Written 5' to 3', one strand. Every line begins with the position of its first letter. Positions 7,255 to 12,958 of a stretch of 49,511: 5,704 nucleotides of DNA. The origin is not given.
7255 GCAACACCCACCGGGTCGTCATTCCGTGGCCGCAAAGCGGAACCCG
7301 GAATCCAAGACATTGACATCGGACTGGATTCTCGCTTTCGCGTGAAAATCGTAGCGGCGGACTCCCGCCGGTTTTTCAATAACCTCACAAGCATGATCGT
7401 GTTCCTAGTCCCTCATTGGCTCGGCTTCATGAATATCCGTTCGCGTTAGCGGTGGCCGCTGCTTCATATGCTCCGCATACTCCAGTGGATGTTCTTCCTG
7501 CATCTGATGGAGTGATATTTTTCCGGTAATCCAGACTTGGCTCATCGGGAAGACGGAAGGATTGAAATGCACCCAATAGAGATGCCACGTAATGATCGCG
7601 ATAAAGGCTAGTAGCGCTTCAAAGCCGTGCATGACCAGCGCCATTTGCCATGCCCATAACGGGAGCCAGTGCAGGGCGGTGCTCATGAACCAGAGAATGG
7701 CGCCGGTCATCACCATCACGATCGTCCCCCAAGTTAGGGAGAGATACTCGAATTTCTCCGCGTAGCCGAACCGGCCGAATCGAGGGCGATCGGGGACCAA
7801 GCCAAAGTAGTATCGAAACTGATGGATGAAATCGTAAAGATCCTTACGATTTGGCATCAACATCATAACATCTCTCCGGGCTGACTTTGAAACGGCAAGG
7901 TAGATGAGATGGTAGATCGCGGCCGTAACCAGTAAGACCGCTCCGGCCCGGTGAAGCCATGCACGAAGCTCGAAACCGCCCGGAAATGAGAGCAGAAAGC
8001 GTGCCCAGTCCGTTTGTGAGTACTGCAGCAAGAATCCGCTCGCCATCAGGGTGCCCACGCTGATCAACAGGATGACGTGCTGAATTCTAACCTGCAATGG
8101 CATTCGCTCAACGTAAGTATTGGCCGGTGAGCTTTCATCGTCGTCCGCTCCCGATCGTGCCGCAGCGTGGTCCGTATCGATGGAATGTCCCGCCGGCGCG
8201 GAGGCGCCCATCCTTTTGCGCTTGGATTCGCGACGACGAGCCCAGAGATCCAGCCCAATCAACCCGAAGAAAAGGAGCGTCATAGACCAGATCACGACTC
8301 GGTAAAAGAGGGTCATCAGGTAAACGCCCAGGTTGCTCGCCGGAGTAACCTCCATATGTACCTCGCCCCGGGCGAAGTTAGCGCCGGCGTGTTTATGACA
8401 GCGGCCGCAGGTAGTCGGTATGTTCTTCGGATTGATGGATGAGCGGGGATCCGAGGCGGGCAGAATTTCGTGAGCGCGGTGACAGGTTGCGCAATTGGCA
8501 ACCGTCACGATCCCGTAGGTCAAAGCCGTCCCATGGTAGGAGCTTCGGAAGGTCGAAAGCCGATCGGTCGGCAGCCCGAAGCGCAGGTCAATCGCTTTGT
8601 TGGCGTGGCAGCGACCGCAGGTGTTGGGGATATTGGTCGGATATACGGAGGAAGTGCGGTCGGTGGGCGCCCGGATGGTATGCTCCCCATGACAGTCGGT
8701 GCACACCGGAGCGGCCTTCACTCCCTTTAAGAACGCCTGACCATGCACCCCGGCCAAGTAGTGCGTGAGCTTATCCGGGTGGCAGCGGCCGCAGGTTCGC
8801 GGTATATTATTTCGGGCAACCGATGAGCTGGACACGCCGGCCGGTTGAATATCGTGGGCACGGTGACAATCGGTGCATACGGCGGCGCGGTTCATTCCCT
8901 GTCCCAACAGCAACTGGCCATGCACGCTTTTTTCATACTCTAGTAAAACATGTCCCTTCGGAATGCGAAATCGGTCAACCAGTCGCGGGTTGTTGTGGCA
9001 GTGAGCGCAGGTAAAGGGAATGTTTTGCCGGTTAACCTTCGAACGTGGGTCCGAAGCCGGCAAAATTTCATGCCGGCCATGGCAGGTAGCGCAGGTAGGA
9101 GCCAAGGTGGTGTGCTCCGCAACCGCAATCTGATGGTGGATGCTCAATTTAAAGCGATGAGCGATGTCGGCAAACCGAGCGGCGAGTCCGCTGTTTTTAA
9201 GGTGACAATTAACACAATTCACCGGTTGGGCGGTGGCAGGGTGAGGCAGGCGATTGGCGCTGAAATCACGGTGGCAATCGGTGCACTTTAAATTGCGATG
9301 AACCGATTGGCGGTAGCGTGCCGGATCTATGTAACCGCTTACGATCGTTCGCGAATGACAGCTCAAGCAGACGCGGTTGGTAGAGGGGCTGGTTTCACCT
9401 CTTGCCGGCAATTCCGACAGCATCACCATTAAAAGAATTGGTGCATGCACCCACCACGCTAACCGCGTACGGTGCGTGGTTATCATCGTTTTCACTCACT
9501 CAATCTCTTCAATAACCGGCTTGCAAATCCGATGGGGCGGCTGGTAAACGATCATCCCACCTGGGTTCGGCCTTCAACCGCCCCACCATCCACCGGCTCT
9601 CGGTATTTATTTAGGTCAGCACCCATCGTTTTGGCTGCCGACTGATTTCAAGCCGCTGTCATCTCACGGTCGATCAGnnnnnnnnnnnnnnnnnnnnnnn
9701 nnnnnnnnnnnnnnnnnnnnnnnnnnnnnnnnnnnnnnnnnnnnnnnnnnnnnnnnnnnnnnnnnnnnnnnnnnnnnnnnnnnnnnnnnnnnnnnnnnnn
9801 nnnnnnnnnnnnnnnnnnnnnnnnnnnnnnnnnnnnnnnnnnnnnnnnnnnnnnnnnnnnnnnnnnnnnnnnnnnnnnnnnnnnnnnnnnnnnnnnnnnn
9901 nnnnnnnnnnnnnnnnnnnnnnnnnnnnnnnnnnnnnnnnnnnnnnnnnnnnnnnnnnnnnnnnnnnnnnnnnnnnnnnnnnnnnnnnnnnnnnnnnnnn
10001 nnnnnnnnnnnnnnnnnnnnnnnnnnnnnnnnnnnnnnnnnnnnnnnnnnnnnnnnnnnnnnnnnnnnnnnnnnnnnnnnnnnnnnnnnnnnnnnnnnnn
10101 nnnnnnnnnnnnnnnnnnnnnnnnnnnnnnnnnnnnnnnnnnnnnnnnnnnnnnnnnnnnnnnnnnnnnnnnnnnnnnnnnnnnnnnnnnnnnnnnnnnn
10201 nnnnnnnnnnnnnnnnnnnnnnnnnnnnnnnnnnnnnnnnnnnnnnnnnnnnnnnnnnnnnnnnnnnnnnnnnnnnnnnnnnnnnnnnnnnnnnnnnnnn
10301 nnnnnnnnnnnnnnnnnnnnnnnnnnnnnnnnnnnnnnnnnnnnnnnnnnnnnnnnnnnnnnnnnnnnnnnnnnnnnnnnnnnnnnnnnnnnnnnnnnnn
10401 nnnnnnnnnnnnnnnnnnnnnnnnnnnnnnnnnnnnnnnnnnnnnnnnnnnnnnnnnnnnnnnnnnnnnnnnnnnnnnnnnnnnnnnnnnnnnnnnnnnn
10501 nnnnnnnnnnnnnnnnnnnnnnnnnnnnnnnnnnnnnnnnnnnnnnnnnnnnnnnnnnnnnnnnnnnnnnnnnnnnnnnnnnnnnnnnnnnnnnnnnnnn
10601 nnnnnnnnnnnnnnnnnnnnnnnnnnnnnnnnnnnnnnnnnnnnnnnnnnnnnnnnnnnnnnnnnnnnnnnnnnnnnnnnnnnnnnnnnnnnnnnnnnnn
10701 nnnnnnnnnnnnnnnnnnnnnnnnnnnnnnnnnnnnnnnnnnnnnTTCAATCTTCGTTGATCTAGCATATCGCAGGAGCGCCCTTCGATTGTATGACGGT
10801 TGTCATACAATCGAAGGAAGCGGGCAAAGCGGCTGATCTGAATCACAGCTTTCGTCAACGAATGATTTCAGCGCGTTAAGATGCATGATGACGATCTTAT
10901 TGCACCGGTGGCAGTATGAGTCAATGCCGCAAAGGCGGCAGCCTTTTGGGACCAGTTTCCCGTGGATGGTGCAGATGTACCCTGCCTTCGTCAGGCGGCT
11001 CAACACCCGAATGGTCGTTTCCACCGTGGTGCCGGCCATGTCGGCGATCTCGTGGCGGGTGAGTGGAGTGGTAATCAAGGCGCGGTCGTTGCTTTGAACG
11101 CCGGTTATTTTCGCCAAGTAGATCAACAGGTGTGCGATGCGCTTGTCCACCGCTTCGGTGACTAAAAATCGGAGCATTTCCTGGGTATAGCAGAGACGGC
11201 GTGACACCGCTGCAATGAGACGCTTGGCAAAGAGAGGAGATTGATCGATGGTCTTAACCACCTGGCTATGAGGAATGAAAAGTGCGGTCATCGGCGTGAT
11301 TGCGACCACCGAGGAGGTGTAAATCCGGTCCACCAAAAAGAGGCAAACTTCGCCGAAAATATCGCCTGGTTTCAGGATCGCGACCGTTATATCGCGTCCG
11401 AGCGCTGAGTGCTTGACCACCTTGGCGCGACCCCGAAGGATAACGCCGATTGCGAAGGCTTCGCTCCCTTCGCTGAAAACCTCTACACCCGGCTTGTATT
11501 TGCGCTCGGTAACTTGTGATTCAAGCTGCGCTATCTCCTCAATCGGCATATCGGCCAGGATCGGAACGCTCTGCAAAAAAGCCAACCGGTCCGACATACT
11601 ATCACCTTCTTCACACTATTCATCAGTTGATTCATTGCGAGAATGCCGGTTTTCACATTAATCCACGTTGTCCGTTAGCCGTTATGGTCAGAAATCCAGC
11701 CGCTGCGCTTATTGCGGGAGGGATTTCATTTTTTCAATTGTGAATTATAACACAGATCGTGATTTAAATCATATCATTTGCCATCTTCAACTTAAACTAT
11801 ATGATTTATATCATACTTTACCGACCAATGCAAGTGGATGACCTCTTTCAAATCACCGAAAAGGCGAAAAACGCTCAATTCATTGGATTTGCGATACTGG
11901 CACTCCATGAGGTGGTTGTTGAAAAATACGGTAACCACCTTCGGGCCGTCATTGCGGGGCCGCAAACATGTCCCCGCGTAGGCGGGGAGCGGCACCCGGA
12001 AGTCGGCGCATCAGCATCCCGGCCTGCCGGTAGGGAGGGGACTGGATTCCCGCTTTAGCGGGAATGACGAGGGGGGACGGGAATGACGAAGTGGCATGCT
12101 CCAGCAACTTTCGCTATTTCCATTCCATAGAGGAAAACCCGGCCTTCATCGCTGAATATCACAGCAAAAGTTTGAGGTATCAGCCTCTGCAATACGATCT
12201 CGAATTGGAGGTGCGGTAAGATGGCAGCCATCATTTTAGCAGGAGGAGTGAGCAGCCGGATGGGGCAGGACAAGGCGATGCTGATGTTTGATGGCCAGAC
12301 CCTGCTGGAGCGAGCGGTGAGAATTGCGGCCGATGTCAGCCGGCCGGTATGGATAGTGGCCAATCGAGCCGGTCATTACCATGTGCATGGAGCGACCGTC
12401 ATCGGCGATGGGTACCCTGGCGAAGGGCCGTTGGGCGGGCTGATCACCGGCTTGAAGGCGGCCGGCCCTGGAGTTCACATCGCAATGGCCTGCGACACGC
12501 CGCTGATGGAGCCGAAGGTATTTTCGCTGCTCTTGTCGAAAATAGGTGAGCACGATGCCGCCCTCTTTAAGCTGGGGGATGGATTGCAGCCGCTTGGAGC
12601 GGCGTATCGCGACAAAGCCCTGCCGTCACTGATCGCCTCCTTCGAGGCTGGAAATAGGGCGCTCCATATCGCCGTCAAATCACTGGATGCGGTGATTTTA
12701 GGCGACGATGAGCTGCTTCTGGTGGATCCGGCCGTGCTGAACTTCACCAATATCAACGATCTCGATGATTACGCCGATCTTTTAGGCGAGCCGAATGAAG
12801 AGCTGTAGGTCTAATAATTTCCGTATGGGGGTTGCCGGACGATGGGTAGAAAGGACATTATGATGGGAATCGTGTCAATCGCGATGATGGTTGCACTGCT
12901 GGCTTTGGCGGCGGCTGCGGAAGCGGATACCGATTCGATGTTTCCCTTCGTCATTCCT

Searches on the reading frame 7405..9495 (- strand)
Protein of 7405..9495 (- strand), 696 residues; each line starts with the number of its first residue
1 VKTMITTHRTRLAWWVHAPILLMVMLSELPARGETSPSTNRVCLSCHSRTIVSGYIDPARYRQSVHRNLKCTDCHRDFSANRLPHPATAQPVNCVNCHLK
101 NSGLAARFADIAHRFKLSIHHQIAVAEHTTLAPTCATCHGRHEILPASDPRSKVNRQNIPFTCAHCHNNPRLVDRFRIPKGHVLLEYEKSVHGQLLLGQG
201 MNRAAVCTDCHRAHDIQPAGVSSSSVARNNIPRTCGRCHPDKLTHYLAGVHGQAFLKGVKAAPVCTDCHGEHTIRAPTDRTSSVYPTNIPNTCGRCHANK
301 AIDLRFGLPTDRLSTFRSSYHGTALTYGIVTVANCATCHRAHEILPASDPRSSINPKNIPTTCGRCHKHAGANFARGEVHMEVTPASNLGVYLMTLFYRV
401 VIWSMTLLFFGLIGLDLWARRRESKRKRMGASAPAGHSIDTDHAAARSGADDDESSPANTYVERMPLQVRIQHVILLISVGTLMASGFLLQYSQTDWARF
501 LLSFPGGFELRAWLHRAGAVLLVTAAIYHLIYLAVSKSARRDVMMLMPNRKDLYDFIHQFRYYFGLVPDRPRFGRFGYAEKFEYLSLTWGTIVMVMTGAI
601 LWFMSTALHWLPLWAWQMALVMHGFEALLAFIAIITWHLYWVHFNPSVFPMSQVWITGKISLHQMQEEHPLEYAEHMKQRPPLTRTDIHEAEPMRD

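Call 6: search_protein_families(library=pfam, proteins=[window:7405-9495:-])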
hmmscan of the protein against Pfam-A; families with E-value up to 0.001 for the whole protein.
window:7405-9495:- (696 aa): 6 families
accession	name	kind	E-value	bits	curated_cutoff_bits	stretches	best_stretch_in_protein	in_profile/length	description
PF14522.11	Cytochrome_C7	-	2.8e-17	62.7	24.8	2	39-98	12-66/67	Cytochrome c7 and related cytochrome c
PF09699.15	Paired_CXXCH_1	-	1.4e-14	53.9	20.6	1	206-242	8-39/41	Doubled CXXCH motif (Paired_CXXCH_1)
PF22113.1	Mtrc-MtrF_II-IV_dom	-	3.8e-11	43.3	30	1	68-251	6-175/176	Outer membrane cytochrome MtrC/MtrF-like, domains II/IV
PF14537.11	Cytochrom_c3_2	-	2e-10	41.5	25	0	66-168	4-79/79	Cytochrome c3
PF01292.26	Ni_hydr_CYTB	-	1.7e-06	28.3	30.1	1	464-645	1-165/179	Prokaryotic cytochrome b561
PF02085.21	Cytochrom_CIII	-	0.00027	21.7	22.9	0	59-167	21-101/101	Class III cytochrome C family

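Call 38: search_protein_families(library=ncbifam, proteins=[window:7405-9495:-], max_evalue=0.001)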
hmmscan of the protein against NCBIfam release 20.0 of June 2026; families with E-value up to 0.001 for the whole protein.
window:7405-9495:- (696 aa): 6 families
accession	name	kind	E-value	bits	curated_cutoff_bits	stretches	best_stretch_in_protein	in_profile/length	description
TIGR01583.1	formate-DH-gamm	equivalog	2.5e-10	40.7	115.85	1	463-678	3-203/204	formate dehydrogenase subunit gamma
TIGR04257.1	nanowire_3heme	domain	3.3e-09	36.8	40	0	333-372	24-63/75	c(7)-type cytochrome triheme domain-containing protein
NF008659.0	PRK11659.1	equivalog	6.1e-08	32.6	184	0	125-239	39-142/188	cytochrome c nitrite reductase pentaheme subunit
NF041028.1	decahem_GSU2203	exception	5e-07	29.2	325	1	109-301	44-211/317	GSU2203 family decaheme c-type cytochrome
TIGR03146.1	cyt_nit_nrfB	equivalog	2.4e-06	27.9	166.6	0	134-241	13-121/145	cytochrome c nitrite reductase pentaheme subunit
TIGR02125.1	CytB-hydogenase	equivalog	9.9e-05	21.9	121.5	1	467-639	5-177/212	Ni/Fe-hydrogenase, b-type cytochrome subunit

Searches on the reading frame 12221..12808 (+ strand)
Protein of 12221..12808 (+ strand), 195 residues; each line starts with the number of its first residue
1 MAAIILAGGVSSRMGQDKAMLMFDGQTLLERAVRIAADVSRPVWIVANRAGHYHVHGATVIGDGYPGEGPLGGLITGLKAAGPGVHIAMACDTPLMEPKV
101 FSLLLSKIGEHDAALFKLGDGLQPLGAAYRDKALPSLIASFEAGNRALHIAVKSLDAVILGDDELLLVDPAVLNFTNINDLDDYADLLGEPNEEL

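Call 6: search_protein_families(library=pfam, proteins=[window:12221-12808:+])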
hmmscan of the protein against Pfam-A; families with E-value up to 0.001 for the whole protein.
window:12221-12808:+ (195 aa): 1 family
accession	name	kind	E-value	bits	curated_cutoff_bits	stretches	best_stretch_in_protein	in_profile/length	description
PF12804.13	NTP_transf_3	-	3.9e-31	108.8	27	1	3-140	1-144/160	MobA-like NTP transferase domain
